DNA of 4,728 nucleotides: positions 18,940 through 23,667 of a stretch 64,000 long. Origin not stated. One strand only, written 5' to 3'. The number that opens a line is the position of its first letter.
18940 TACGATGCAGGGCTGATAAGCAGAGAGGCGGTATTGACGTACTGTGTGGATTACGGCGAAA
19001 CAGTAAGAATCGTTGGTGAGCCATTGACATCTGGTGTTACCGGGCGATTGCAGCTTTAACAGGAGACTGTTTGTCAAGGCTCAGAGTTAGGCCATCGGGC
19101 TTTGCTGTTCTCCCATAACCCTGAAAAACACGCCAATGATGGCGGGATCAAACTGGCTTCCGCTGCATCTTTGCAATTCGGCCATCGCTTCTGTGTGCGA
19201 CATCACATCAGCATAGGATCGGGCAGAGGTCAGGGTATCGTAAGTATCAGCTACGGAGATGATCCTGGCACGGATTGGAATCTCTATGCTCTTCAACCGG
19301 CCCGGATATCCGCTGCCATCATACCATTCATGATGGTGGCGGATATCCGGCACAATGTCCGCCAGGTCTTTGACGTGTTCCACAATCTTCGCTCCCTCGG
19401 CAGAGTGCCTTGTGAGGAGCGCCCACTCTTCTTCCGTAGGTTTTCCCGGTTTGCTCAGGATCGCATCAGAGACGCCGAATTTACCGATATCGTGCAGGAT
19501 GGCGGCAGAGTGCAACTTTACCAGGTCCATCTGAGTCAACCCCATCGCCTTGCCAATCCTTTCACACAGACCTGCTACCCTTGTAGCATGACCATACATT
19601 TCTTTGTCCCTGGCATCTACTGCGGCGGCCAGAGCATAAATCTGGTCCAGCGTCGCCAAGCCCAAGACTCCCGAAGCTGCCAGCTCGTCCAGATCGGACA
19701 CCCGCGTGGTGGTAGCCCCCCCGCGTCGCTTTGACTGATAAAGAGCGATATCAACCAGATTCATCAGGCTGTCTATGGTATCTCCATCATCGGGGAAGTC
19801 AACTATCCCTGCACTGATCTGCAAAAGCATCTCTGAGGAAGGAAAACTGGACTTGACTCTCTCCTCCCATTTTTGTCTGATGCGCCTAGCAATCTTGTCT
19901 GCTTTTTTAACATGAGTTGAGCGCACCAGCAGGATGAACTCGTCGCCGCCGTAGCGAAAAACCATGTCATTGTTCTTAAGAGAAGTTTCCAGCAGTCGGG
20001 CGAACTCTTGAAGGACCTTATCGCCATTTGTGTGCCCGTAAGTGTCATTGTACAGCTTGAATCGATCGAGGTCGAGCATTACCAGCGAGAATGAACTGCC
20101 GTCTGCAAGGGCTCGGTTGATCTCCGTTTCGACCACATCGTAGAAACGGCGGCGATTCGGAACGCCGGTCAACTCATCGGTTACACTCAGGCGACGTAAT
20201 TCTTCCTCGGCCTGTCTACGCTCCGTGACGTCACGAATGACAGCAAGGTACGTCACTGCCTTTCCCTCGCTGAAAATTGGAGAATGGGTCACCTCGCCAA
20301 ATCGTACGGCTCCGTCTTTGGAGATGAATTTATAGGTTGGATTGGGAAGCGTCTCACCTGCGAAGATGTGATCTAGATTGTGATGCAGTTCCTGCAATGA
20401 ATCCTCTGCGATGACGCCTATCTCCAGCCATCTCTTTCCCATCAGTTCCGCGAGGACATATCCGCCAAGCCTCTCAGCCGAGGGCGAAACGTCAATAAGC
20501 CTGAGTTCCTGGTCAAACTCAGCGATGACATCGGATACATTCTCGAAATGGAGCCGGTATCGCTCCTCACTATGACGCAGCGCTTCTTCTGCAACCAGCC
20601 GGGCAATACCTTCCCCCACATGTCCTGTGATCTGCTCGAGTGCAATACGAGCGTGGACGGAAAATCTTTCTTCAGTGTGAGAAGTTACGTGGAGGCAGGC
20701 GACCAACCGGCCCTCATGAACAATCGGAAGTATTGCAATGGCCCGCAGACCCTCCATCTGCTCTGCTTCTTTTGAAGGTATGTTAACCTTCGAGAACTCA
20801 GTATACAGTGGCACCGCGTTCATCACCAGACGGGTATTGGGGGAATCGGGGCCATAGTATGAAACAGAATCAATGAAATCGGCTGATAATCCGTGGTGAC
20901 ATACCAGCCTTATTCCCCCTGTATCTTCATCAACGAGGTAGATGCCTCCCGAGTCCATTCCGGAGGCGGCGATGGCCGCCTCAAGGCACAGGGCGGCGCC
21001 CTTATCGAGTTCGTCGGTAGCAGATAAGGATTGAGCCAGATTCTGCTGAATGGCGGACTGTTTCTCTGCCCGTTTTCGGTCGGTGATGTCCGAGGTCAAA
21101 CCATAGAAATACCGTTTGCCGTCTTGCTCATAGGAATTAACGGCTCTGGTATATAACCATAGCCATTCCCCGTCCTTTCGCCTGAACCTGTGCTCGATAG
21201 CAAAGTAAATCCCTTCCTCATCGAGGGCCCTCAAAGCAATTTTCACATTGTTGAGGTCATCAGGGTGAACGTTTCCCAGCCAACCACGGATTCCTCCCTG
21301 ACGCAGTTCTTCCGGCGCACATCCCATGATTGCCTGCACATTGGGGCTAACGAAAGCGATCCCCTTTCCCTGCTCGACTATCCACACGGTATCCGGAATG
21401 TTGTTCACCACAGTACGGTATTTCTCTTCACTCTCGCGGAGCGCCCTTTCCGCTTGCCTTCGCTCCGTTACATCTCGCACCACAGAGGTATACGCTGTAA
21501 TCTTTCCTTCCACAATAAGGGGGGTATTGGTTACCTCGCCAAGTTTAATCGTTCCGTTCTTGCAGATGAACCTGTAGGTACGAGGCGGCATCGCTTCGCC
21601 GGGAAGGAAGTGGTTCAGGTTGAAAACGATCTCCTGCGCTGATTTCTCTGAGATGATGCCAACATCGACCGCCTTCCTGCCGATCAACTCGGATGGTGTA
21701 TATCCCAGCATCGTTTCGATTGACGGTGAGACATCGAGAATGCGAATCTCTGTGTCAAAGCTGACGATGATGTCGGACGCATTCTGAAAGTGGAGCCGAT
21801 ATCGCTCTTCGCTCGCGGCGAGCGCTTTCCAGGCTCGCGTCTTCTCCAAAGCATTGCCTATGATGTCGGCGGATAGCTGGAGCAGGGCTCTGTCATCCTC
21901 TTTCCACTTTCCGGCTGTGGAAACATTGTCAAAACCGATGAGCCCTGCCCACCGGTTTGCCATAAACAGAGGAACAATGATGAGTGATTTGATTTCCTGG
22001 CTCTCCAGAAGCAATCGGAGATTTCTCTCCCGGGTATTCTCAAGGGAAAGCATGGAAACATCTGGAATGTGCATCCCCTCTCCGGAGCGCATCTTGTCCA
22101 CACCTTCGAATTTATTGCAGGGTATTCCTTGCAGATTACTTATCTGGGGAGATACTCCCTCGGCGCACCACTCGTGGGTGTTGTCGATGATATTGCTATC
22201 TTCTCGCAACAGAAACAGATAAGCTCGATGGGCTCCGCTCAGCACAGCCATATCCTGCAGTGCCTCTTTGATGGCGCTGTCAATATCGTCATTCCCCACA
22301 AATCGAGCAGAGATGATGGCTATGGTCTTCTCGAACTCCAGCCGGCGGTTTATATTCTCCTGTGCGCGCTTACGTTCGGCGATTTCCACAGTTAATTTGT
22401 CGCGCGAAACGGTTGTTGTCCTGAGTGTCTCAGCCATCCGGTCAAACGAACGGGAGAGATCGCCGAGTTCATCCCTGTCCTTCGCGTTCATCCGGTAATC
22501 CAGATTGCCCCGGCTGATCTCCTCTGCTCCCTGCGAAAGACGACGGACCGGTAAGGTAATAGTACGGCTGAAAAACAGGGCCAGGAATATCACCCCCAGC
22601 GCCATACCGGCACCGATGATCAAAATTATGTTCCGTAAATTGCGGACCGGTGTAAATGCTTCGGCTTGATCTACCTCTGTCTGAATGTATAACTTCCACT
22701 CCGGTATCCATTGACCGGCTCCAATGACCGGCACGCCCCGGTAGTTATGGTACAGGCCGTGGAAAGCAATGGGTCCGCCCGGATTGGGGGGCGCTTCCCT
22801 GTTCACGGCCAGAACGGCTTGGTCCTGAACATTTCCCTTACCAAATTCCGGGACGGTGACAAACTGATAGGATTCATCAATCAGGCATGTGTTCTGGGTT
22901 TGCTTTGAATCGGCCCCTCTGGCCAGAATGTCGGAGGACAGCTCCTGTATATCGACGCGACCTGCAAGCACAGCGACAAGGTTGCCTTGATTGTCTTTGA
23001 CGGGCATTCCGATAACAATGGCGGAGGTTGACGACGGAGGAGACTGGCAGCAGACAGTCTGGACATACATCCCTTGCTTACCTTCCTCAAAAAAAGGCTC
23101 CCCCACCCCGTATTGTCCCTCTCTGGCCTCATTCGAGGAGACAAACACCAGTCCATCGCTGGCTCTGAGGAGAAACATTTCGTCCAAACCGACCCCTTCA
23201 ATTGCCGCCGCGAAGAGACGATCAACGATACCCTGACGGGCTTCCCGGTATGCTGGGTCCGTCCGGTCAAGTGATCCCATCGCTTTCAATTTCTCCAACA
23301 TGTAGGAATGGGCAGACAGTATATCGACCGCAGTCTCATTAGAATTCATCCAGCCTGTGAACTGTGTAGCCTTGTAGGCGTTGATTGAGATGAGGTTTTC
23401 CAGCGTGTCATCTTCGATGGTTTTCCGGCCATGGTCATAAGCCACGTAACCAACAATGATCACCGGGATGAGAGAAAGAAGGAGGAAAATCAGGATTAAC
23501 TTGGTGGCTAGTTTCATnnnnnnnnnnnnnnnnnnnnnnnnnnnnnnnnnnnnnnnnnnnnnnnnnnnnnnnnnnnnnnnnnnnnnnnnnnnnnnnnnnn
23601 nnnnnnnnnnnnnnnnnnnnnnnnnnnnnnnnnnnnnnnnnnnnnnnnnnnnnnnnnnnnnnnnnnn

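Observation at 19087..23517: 1476-aa dCache-HAMP-GAF-PAS-PAS-GAF-PAS-GGDEF-HD-GYP protein converging on pilT and divergent from the che cluster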

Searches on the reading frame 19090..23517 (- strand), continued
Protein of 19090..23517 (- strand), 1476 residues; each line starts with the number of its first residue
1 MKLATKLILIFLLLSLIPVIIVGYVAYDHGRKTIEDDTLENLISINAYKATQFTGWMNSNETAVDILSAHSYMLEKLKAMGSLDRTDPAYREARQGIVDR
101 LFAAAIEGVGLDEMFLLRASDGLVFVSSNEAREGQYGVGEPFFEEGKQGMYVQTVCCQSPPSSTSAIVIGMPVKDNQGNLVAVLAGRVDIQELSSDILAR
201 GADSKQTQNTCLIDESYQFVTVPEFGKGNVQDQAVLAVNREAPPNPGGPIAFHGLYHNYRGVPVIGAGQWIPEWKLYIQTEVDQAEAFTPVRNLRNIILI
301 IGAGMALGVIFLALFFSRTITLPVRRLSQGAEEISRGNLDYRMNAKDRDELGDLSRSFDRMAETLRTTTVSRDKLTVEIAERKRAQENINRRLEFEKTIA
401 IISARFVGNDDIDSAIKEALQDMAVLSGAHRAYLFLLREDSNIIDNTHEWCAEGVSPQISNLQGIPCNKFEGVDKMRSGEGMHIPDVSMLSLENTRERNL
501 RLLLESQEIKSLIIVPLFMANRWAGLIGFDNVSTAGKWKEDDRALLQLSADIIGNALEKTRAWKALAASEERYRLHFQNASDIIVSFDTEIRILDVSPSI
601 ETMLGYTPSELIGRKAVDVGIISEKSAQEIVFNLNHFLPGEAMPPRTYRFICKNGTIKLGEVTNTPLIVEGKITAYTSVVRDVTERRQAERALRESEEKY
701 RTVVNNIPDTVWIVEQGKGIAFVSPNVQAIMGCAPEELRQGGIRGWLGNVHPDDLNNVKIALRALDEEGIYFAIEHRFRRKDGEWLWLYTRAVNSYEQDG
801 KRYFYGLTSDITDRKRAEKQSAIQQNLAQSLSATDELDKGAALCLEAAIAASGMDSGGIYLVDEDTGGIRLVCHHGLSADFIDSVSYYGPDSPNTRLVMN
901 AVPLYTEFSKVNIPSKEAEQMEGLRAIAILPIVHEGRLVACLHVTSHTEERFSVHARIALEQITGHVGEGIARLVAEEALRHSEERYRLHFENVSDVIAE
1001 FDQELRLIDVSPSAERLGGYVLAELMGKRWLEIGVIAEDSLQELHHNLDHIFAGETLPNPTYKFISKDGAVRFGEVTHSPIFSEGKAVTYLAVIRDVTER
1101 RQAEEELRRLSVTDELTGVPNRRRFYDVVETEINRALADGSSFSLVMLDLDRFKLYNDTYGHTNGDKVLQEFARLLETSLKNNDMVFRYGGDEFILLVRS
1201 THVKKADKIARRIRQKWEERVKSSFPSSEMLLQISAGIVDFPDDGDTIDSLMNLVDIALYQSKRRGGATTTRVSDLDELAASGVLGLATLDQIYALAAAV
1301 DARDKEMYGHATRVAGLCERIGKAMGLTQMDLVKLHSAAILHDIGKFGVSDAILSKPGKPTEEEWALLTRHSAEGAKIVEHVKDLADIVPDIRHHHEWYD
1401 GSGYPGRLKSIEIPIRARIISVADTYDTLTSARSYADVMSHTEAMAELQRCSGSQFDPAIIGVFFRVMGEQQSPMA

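Call 49: search_protein_families(library=pfam, proteins=[L038:46-630:+, L038:633-2123:+, L038:2130-3242:+, L038:3521-4006:+, L038:4386-5183:+, L038:6351-8033:+, L038:8123-11143:+, L038:11189-11878:+, L038:12132-13799:+, L038:14042-15868:+], max_evalue=0.0001)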
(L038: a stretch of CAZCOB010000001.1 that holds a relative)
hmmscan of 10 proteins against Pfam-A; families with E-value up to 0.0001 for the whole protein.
L038:46-630:+ (194 aa): 0 families

L038:633-2123:+ (496 aa): 2 families
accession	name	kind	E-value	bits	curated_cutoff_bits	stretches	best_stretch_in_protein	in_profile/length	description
PF11104.14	PilM_2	-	2.6e-10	40.2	27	1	24-178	22-180/340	Type IV pilus assembly protein PilM;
PF05137.18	PilN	-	1.6e-05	25.3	22.8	1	418-473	13-68/78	Fimbrial assembly protein (PilN)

L038:2130-3242:+ (370 aa): 2 families
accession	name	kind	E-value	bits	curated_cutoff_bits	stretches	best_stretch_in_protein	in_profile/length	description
PF00437.27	T2SSE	-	2.3e-47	161.9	24.9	1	4-282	13-290/370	Type II/IV secretion system protein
PF13401.12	AAA_22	-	2.2e-05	25.2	27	1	123-207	4-94/130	AAA domain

L038:3521-4006:+ (161 aa): 0 families

L038:4386-5183:+ (265 aa): 2 families
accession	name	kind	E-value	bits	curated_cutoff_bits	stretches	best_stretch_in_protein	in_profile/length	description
PF06750.18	A24_N_bact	-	6.8e-35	119.4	23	1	11-94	1-84/84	Bacterial Peptidase A24 N-terminal domain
PF01478.23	Peptidase_A24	-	2.2e-15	57.4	26.5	1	107-223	4-104/104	Type IV leader peptidase family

L038:6351-8033:+ (560 aa): 2 families
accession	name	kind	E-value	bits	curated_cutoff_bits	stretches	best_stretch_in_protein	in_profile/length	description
PF23571.1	GH3_M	-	3.2e-13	50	23.6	1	318-388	2-66/75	GH3 family central domain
PF03321.19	GH3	-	3.1e-07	30.4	23.6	1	30-138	7-118/304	GH3 family N-terminal domain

L038:8123-11143:+ (1006 aa): 6 families
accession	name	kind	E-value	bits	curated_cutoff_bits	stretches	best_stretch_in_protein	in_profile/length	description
PF00990.26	GGDEF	-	2.3e-42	144.9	23.8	1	633-785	2-160/161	Diguanylate cyclase, GGDEF domain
PF13487.12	HD_5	-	1.7e-41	142.2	27.2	1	821-984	3-169/170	HD domain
PF01966.28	HD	-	7.5e-23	81.5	22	1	834-954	3-116/116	HD domain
PF13185.12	GAF_2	-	1.2e-19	71.2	28.6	1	482-617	2-133/136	GAF domain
PF01590.32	GAF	-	1.3e-17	65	22.4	1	483-617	1-131/133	GAF domain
PF13492.12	GAF_3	-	5.3e-13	49.9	27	1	483-621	1-129/129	GAF domain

L038:11189-11878:+ (229 aa): 5 families
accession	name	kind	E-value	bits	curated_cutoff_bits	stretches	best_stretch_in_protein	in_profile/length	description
PF00196.25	GerE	-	3.8e-23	81.3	23.5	1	165-220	2-57/57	Bacterial regulatory proteins, luxR family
PF00072.30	Response_reg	-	5.2e-16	59.2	30.2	1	11-123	1-111/111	Response regulator receiver domain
PF08281.18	Sigma70_r4_2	-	8.1e-06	25.8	25.7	1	163-208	8-54/54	Sigma-70, region 4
PF13518.12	HTH_28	-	3.9e-05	24.1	25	0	171-200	3-32/52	Helix-turn-helix domain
PF04545.22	Sigma70_r4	-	6.1e-05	22.9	24.1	0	166-208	5-48/50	Sigma-70, region 4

L038:12132-13799:+ (555 aa): 1 family
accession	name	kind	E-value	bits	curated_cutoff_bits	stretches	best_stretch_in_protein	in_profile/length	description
PF00496.27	SBP_bac_5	-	1.2e-71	242.2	32.4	1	115-462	1-355/368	Bacterial extracellular solute-binding proteins, family 5 Middle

L038:14042-15868:+ (608 aa): 6 families
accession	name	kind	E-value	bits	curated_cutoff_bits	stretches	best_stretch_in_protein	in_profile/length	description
PF08459.17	UvrC_RNaseH_dom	-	1.1e-55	188.3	22.3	1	387-542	2-159/159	UvrC RNAse H endonuclease domain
PF22920.2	UvrC_RNaseH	-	1.3e-32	112.6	24.3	1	253-366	2-115/116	UvrC Ribonuclease H-like domain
PF14520.12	HHH_5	-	3.8e-12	46.9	27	1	557-606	3-53/57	Helix-hairpin-helix domain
PF02151.25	UVR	-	5.5e-10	39.1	21.5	1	204-238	1-35/36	UvrB/uvrC motif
PF01541.30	GIY-YIG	-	9.2e-09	35.9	22.6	1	17-93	2-78/78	GIY-YIG catalytic domain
PF12826.13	HHH_2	-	5e-07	30.2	27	1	557-608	5-55/64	Helix-hairpin-helix motif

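Call 55: list_cluster_members(proteins=[window:19090-23517:-, window:24126-24410:+, window:17348-17917:+, window:36335-37432:+, window:37950-39053:+])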
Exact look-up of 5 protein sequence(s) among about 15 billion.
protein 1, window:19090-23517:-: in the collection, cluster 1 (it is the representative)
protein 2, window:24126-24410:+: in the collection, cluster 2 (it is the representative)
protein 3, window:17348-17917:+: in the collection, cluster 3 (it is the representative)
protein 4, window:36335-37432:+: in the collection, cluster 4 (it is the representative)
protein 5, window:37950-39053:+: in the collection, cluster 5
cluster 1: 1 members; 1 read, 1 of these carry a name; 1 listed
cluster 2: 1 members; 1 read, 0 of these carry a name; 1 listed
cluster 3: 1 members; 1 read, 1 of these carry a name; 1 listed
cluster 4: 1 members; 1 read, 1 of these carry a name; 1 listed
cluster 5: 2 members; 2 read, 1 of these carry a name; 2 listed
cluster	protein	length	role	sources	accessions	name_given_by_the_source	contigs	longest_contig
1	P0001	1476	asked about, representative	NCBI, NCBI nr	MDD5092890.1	MAG: PAS domain S-box protein [Dehalococcoidia bacterium] | PAS domain S-box protein [Dehalococcoidia bacterium]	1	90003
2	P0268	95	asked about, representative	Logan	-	-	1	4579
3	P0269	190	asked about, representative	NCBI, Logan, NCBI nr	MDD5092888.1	MAG: hypothetical protein PHV74_00700 [Dehalococcoidia bacterium] | hypothetical protein [Dehalococcoidia bacterium]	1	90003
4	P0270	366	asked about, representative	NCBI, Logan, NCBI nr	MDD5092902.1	MAG: HD domain-containing protein [Dehalococcoidia bacterium] | HD domain-containing protein [Dehalococcoidia bacterium]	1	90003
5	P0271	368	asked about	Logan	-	-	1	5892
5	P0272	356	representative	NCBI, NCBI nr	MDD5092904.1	MAG: HD domain-containing protein [Dehalococcoidia bacterium] | HD domain-containing protein [Dehalococcoidia bacterium]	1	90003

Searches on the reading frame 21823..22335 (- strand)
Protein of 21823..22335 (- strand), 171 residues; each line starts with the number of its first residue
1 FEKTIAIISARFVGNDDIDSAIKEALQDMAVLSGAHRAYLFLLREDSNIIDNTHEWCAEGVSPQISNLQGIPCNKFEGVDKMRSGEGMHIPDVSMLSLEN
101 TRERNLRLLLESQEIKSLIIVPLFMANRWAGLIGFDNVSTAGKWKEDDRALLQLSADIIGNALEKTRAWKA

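Call 43: search_solved_structures(query=window:21823-22335:-, max_evalue=0.01, show_alignments=2)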
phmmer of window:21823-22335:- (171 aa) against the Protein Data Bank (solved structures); distinct sequences matched with E-value up to 0.01: 2.
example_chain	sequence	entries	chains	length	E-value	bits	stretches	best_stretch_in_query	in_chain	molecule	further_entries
6bhn_A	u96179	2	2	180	0.00055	22.9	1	2-167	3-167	Methyl-accepting chemotaxis sensory transducer with phytochrome sensor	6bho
6xhg_A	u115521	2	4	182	0.0045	20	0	109-165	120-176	JSC1_58120g3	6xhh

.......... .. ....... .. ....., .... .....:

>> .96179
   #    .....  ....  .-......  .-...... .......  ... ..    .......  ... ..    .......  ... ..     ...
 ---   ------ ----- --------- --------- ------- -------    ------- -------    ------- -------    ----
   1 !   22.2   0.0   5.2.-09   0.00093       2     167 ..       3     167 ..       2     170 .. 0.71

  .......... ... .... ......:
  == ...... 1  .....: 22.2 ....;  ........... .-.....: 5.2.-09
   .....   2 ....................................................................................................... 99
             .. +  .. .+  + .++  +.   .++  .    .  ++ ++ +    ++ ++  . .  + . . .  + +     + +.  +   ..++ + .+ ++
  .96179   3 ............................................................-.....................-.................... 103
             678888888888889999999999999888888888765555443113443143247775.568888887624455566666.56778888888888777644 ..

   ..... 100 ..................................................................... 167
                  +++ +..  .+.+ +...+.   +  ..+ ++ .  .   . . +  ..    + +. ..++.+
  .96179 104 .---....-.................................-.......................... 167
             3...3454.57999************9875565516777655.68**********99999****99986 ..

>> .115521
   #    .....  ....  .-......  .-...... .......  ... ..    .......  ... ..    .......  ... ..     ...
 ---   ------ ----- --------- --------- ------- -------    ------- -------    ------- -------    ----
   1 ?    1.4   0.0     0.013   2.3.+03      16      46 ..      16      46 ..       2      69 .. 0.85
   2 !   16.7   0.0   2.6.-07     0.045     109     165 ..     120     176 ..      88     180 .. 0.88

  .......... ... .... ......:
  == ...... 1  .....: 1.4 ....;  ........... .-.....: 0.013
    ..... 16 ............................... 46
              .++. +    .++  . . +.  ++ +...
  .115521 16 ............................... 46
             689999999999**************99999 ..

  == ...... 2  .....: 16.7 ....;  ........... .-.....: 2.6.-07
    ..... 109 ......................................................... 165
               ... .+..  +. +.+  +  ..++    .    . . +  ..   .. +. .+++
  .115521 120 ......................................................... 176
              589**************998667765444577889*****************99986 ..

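Call 71: find_homologous_proteins(query=window:21823-22335:-, max_evalue=0.00001)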
Query window:21823-22335:- (171 aa): 4 proteins with E <= 0.00001 among 64 candidates.
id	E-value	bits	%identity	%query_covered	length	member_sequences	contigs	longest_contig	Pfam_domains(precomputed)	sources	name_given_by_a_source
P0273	8.3e-31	125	44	89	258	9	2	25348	PF13185.13,PF01590.33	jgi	-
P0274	7.8e-22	96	46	68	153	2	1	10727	PF01590.33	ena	-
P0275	1.9e-17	81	54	44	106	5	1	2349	-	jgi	-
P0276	1.8e-15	75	54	44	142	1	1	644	-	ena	-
